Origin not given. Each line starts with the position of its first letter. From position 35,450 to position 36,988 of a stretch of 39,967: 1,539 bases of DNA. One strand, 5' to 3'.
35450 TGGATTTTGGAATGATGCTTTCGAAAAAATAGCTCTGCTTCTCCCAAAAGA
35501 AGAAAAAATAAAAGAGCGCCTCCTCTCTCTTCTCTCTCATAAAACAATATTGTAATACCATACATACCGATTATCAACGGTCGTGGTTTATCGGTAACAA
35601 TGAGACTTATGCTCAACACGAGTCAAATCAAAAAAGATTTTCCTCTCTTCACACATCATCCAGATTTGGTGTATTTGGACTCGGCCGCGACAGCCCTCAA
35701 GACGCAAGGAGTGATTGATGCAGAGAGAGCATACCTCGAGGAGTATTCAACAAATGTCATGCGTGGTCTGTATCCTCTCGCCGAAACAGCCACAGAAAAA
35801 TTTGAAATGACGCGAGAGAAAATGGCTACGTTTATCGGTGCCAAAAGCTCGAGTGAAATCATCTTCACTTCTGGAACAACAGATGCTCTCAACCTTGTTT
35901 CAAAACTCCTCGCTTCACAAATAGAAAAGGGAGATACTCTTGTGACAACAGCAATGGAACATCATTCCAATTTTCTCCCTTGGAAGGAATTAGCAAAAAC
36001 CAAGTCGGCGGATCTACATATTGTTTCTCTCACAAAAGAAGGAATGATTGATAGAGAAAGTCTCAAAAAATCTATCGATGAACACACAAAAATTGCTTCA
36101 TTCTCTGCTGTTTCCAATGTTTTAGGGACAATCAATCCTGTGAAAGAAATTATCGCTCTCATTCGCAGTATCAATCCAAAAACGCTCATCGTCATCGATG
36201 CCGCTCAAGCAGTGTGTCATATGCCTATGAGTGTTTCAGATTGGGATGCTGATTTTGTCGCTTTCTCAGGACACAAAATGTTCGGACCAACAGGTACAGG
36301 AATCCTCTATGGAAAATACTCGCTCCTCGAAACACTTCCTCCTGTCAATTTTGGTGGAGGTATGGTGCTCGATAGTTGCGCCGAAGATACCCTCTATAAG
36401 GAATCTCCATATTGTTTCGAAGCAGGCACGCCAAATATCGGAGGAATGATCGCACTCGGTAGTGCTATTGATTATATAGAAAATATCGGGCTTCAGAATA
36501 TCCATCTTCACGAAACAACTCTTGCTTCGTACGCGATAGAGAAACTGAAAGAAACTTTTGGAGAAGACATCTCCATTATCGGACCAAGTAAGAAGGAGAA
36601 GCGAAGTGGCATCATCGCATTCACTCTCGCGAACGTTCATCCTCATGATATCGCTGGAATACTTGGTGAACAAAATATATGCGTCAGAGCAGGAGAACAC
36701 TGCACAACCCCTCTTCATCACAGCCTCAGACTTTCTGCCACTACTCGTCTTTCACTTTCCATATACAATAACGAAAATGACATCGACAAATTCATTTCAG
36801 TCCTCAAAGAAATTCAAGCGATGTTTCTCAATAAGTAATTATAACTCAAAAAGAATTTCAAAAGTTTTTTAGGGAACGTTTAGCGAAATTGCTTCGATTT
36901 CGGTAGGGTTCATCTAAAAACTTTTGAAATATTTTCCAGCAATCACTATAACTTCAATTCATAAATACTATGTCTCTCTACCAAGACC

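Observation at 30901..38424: A 63-72 nt palindromic repeat family present four times, only in intergenic gaps of the Fe-S / ferredoxin neighbourhood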

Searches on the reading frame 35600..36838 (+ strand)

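Call 9: search_protein_families(library=pfam, proteins=[window:35600-36838:+])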
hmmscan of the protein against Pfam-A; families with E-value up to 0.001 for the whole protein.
window:35600-36838:+ (412 aa): 2 families
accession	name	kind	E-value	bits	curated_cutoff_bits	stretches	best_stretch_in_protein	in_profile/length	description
PF00266.25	Aminotran_5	-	2.1e-132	442.1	21.5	1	24-398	1-371/371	Aminotransferase class-V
PF01053.26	Cys_Met_Meta_PP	-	2.7e-05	23.4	27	1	73-227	59-199/381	Cys/Met metabolism PLP-dependent enzyme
